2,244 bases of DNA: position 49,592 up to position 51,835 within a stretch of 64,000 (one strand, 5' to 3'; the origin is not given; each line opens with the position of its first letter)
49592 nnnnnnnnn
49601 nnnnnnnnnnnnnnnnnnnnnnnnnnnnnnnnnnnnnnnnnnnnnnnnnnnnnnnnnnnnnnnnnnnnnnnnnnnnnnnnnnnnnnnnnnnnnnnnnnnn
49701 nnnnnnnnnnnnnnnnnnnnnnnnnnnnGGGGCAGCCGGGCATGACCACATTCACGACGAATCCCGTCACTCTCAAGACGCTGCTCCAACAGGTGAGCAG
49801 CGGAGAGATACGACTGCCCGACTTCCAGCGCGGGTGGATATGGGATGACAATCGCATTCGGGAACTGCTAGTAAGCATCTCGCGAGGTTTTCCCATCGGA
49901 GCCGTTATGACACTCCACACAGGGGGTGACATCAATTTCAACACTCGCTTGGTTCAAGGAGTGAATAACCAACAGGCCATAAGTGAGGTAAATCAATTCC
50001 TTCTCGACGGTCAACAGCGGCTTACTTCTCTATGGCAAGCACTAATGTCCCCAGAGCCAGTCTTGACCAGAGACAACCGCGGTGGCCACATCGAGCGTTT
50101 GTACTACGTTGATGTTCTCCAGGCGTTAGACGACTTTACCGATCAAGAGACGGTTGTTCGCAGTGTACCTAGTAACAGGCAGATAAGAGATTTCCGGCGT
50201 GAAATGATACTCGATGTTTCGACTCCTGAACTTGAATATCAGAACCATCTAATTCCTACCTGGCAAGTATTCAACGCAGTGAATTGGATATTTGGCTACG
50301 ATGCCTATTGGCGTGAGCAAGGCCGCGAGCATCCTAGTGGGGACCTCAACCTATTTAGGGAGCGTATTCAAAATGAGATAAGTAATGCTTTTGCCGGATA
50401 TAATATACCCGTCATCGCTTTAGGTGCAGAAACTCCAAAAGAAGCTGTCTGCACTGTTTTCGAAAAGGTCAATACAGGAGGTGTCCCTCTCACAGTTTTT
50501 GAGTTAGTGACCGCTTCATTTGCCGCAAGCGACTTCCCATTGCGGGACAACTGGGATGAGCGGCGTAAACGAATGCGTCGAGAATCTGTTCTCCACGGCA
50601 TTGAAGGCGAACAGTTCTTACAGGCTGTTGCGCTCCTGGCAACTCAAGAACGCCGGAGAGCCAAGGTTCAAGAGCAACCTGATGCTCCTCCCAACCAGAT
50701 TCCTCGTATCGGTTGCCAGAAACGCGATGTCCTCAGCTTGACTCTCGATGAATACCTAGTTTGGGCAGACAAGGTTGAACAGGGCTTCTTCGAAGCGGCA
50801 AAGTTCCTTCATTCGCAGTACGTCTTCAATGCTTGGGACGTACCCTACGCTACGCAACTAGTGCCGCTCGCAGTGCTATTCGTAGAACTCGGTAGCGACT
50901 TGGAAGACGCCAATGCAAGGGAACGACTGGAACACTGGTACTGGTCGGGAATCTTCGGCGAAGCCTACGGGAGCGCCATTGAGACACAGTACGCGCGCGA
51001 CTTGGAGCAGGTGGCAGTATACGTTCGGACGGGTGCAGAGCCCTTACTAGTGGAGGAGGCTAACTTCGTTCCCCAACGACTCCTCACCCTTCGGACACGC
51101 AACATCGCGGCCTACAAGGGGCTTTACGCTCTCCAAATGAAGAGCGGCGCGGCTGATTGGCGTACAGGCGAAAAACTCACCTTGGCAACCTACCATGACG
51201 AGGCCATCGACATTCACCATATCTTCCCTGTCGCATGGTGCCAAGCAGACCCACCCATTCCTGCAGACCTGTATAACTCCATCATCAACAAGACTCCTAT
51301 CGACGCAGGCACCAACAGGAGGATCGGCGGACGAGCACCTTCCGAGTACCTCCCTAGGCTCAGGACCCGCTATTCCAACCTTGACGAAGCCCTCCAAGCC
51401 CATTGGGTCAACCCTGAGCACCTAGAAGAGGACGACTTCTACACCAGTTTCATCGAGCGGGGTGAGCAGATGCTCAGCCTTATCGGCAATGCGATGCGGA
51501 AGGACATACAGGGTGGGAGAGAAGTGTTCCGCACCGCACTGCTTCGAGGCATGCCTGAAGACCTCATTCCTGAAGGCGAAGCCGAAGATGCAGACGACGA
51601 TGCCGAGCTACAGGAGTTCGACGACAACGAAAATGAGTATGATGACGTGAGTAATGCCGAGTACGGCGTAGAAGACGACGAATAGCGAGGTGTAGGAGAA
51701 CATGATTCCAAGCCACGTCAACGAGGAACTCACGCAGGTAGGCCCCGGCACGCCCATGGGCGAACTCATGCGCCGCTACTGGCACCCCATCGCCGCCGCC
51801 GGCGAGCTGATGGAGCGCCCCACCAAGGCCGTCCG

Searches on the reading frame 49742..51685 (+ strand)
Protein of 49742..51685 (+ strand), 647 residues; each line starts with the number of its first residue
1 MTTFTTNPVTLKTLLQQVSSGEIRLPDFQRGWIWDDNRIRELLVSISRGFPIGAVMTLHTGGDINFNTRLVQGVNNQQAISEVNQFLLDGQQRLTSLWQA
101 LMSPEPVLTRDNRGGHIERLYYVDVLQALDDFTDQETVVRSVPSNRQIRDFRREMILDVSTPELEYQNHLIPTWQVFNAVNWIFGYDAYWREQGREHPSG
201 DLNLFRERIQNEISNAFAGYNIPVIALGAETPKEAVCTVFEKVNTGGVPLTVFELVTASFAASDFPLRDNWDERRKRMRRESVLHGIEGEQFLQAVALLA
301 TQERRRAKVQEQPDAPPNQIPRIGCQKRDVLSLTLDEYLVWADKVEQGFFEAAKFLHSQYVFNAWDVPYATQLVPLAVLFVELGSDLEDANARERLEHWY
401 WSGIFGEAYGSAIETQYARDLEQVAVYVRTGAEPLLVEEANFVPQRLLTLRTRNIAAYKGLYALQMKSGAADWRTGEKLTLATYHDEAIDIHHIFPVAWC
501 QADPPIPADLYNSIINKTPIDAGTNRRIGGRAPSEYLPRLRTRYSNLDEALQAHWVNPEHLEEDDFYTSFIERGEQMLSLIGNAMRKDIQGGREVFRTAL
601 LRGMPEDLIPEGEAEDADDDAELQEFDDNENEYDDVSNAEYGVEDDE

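Call 117: search_solved_structures(query=window:49742-51685:+, max_evalue=0.01)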
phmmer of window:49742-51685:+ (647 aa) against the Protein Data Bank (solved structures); distinct sequences matched with E-value up to 0.01: 0.

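Call 118: search_dna_similar(query=window:49742-51685:+, collection=plasmids, mode=protein, max_evalue=1e-10, max_rows=8)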
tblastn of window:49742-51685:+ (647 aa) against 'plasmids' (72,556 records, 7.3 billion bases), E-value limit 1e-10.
Records with a match: 31; places in all: 31; records where one place covers at least 80% of the query: 25.
Best place of each record, by identity: <60% 31.
By first word of the organism name: Rhodococcus 3; Sphingopyxis 2; Nostoc 2; Paenarthrobacter 2; Priestia 2; Calothrix 1; Sphingobium 1; Sphingomonas 1; Shinella 1; Scytonema 1; and 15 more.
By predicted mobility (MOB-suite, as given by PLSDB): non-mobilizable 18; conjugative 9; mobilizable 4.
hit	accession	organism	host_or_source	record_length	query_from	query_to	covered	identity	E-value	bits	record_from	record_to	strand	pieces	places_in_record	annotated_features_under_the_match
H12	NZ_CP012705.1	Sphingopyxis macrogoltabida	whole organism,activated sludge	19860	2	592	91%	42.8%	3e-145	473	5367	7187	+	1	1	DUF262 domain-containing protein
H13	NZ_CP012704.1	Sphingopyxis macrogoltabida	whole organism,activated sludge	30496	2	592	91%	42.8%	3e-145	473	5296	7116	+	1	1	DUF262 domain-containing protein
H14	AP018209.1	Calothrix brevissima NIES-22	-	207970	1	589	91%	42.7%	9e-140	458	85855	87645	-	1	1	hypothetical protein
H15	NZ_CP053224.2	Sphingobium sp. RSMS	whole organism,Storage tank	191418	2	587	91%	42.8%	1e-143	469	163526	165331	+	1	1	DUF262 domain-containing protein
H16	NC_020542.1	Sphingomonas sp. MM-1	-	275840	2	587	91%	42.8%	1e-143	469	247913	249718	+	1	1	DUF262 domain-containing protein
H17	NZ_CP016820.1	Rhodococcus sp. p52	oil-polluted soil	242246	4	590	91%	42.0%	4e-124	412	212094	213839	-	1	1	DUF262 domain-containing protein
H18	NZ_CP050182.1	Rhodococcus pyridinivorans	bacterial pure culture,Soil sample from ...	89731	4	590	91%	41.8%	2e-124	413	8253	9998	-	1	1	DUF262 domain-containing protein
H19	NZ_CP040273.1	Nostoc sp. C052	Blasia pusilla,pure culture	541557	1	589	91%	41.2%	1e-136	449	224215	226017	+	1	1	DUF262 domain-containing protein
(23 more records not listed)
